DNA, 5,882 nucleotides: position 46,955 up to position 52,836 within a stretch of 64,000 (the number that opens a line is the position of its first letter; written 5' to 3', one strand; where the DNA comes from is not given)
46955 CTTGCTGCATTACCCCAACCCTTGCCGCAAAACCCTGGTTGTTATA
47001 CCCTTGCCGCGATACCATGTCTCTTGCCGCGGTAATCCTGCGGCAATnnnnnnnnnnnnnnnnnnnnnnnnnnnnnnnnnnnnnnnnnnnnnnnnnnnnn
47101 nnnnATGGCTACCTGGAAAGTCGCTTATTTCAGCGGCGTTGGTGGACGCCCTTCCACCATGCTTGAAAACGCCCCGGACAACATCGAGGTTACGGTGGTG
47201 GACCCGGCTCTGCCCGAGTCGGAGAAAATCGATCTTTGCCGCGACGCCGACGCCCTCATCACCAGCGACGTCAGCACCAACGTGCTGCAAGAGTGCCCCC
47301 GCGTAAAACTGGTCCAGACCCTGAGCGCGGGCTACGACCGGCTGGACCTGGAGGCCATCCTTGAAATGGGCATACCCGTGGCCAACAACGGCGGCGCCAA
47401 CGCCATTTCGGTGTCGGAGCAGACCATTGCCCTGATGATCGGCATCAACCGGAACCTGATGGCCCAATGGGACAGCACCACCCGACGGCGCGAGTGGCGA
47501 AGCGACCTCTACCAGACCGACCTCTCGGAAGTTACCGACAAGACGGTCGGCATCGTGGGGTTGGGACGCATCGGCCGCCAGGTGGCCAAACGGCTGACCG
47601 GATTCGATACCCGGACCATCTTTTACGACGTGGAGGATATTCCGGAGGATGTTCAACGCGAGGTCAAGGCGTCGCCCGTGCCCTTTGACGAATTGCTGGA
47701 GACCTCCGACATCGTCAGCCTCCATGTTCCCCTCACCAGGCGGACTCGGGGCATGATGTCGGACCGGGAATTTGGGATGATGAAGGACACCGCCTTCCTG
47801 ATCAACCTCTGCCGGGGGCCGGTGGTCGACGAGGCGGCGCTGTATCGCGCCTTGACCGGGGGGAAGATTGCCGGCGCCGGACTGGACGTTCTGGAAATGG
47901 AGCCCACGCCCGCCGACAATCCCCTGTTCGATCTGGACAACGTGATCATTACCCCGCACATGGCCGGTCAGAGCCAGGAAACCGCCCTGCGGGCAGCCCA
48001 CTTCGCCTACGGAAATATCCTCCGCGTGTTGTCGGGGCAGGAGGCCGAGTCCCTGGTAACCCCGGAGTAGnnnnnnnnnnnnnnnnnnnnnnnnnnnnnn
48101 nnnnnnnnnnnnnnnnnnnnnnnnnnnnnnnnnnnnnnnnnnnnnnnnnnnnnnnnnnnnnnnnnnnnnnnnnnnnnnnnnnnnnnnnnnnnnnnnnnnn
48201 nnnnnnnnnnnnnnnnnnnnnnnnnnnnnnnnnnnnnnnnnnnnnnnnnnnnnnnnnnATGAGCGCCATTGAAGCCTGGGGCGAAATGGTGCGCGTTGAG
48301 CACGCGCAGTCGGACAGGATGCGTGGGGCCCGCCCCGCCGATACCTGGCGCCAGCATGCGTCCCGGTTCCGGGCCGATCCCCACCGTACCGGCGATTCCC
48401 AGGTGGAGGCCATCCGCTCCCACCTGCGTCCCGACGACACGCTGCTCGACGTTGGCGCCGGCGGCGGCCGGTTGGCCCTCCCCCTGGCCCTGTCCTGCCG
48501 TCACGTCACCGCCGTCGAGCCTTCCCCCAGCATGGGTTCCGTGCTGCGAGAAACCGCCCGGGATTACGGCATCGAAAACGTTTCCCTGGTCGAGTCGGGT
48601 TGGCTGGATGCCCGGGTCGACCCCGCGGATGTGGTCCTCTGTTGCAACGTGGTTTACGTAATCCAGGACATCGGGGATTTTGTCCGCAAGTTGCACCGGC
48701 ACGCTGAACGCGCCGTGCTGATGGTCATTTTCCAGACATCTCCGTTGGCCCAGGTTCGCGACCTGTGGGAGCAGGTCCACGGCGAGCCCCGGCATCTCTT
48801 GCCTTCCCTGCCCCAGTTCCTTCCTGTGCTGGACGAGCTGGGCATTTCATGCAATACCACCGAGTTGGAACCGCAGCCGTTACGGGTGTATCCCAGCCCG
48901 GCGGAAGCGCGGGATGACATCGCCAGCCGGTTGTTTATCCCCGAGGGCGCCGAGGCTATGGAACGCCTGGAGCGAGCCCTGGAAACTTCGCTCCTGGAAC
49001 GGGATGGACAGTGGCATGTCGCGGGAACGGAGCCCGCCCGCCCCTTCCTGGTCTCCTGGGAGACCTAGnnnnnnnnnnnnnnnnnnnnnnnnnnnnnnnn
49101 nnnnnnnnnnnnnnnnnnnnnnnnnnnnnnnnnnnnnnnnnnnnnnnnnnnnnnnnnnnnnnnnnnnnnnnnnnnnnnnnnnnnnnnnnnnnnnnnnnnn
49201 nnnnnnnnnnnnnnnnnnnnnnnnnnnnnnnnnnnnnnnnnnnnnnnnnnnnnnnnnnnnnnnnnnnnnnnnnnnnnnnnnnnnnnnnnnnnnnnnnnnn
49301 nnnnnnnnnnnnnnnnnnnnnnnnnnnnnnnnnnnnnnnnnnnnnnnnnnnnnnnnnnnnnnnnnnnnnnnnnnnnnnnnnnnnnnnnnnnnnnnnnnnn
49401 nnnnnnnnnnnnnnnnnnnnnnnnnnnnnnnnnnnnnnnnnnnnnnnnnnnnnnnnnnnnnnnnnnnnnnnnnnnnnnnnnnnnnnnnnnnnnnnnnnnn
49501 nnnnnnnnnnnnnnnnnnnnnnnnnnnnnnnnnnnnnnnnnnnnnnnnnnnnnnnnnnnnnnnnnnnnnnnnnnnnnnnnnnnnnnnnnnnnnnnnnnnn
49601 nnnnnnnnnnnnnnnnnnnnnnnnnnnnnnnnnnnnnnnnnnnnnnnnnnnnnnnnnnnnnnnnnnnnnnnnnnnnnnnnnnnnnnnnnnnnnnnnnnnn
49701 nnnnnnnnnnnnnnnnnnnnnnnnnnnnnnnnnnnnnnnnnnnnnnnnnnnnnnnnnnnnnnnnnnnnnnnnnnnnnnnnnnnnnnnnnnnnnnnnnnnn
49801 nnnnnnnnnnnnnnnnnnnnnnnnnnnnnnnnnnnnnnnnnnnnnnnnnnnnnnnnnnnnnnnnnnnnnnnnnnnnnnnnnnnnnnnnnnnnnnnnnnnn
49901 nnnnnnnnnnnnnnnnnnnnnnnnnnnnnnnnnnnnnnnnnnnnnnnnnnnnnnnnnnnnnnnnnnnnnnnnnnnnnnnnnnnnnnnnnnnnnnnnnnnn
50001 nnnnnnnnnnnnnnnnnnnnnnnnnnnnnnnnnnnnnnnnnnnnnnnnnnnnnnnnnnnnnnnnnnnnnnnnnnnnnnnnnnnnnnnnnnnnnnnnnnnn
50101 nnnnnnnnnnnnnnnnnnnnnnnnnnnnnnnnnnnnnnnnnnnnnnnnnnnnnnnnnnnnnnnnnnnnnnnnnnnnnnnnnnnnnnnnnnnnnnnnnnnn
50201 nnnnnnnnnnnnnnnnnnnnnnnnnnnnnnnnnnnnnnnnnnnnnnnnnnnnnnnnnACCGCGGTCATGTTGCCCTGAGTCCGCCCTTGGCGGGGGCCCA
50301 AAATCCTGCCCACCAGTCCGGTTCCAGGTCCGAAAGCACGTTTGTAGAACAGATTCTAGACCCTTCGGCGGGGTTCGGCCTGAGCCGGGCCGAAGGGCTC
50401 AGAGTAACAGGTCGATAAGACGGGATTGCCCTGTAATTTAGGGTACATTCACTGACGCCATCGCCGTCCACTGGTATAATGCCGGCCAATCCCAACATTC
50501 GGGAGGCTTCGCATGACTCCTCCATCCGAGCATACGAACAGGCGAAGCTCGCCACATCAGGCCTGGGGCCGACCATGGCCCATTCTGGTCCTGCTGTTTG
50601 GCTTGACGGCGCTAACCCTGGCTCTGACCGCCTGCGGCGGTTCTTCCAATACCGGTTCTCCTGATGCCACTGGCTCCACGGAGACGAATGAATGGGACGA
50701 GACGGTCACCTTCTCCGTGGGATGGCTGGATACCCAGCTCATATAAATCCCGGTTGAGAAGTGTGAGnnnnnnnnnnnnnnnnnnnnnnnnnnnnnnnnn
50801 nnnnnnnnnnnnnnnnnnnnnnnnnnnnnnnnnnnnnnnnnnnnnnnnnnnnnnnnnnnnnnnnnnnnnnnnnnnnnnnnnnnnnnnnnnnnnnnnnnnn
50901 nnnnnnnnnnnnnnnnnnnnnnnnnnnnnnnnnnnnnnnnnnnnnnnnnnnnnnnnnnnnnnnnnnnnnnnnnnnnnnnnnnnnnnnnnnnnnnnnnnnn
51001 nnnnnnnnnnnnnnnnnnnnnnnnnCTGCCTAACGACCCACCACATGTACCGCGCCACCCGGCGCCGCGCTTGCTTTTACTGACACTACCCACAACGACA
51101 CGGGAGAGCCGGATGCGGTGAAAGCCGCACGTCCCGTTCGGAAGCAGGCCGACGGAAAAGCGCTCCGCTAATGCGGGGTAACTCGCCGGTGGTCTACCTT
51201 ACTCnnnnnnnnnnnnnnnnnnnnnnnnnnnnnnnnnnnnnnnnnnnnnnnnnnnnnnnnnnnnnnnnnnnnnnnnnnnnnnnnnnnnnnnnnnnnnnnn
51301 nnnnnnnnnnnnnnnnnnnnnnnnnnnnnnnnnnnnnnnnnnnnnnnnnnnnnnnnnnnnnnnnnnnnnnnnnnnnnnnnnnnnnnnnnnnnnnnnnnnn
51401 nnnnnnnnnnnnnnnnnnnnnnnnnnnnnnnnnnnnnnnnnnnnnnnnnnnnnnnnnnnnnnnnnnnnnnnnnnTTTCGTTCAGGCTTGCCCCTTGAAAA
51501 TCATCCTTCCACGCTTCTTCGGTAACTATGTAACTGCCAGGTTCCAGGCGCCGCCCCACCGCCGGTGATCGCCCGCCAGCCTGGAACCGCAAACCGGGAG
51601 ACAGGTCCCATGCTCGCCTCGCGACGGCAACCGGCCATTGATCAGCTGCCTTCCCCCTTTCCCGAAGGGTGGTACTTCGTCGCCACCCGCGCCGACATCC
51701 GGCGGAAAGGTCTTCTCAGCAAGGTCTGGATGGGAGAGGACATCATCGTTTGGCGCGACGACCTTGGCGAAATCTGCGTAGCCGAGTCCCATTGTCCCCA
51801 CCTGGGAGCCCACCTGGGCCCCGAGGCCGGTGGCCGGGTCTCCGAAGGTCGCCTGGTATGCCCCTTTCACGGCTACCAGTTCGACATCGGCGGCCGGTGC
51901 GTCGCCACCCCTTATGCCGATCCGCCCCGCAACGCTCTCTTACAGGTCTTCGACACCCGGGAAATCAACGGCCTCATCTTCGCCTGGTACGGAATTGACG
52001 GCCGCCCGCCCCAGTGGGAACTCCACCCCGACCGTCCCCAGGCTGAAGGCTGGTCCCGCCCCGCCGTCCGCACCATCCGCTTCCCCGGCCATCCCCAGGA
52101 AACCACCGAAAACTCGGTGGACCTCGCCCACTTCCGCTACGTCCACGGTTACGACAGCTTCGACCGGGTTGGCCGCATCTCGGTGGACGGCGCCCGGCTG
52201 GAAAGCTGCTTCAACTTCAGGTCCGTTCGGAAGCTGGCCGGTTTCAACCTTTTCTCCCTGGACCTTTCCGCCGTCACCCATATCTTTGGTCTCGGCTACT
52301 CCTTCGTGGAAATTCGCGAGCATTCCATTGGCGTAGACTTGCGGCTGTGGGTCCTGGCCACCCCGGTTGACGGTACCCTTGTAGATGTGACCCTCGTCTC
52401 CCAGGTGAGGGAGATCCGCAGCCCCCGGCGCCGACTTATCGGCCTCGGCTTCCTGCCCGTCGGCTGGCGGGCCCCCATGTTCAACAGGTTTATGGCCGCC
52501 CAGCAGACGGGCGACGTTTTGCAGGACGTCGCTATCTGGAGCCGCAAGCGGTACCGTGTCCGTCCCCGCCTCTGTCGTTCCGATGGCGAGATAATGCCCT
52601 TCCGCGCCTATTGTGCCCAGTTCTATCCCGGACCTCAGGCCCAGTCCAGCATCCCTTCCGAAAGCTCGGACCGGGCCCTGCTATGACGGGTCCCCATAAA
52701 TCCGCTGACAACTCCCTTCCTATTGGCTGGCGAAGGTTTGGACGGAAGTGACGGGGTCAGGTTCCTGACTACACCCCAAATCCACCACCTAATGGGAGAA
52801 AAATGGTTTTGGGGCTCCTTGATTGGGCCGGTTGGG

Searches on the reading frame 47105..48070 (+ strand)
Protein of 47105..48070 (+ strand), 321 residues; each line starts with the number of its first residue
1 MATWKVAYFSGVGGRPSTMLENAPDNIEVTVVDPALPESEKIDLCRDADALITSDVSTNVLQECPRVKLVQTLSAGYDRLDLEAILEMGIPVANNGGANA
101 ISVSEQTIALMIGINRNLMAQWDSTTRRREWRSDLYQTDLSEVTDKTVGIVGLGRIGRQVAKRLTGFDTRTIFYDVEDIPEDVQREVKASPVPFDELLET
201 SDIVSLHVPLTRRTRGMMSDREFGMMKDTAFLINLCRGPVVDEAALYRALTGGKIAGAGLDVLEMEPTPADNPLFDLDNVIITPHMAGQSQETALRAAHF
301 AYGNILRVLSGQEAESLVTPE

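Call 15: search_protein_families(library=pfam, proteins=[window:47105-48070:+], max_evalue=0.001)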
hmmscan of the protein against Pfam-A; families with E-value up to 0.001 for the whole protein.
window:47105-48070:+ (321 aa): 2 families
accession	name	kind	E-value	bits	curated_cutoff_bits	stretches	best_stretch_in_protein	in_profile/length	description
PF02826.25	2-Hacid_dh_C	-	3.4e-59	199.6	25.1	1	108-287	1-178/178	D-isomer specific 2-hydroxyacid dehydrogenase, NAD binding domain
PF00389.36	2-Hacid_dh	-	1.4e-19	70.6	24.6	1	25-318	18-133/134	D-isomer specific 2-hydroxyacid dehydrogenase, catalytic domain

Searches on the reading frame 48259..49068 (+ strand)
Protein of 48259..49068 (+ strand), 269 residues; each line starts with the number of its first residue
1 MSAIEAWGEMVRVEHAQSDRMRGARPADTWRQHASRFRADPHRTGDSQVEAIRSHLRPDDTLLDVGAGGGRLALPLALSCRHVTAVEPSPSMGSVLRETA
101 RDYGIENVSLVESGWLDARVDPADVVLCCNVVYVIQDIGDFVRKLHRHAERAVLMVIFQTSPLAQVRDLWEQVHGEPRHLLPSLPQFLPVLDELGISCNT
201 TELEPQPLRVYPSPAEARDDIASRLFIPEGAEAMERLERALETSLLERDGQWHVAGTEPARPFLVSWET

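Call 15: search_protein_families(library=pfam, proteins=[window:48259-49068:+], max_evalue=0.001)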
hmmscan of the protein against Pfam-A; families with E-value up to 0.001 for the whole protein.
window:48259-49068:+ (269 aa): 6 families
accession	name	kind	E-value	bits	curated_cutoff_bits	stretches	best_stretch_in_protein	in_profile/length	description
PF08242.18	Methyltransf_12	-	1.7e-10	41.9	30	1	63-149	1-92/98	Methyltransferase domain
PF13649.12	Methyltransf_25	-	6.1e-10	40.1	27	1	63-148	2-92/97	Methyltransferase domain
PF08241.18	Methyltransf_11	-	2.5e-09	38.1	21.2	1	63-149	1-87/95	Methyltransferase domain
PF13489.12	Methyltransf_23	-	1.4e-07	31.8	27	1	56-175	20-134/164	Methyltransferase domain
PF13847.12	Methyltransf_31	-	1.7e-06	28.2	27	1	58-161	3-113/145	Methyltransferase domain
PF00398.26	RrnaAD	-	2e-05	24.2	24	1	54-121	26-91/263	Ribosomal RNA adenine dimethylase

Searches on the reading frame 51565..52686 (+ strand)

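Call 15: search_protein_families(library=pfam, proteins=[window:51565-52686:+], max_evalue=0.001)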
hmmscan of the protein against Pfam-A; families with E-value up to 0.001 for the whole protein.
window:51565-52686:+ (373 aa): 2 families
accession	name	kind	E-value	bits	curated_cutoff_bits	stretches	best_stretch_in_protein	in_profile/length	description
PF19298.5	KshA_C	-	2.2e-21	77.4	23.3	1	141-354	2-207/207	3-Ketosteroid 9alpha-hydroxylase C-terminal domain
PF00355.32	Rieske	-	1.9e-17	63.4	20.3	1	36-120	2-83/88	Rieske [2Fe-2S] domain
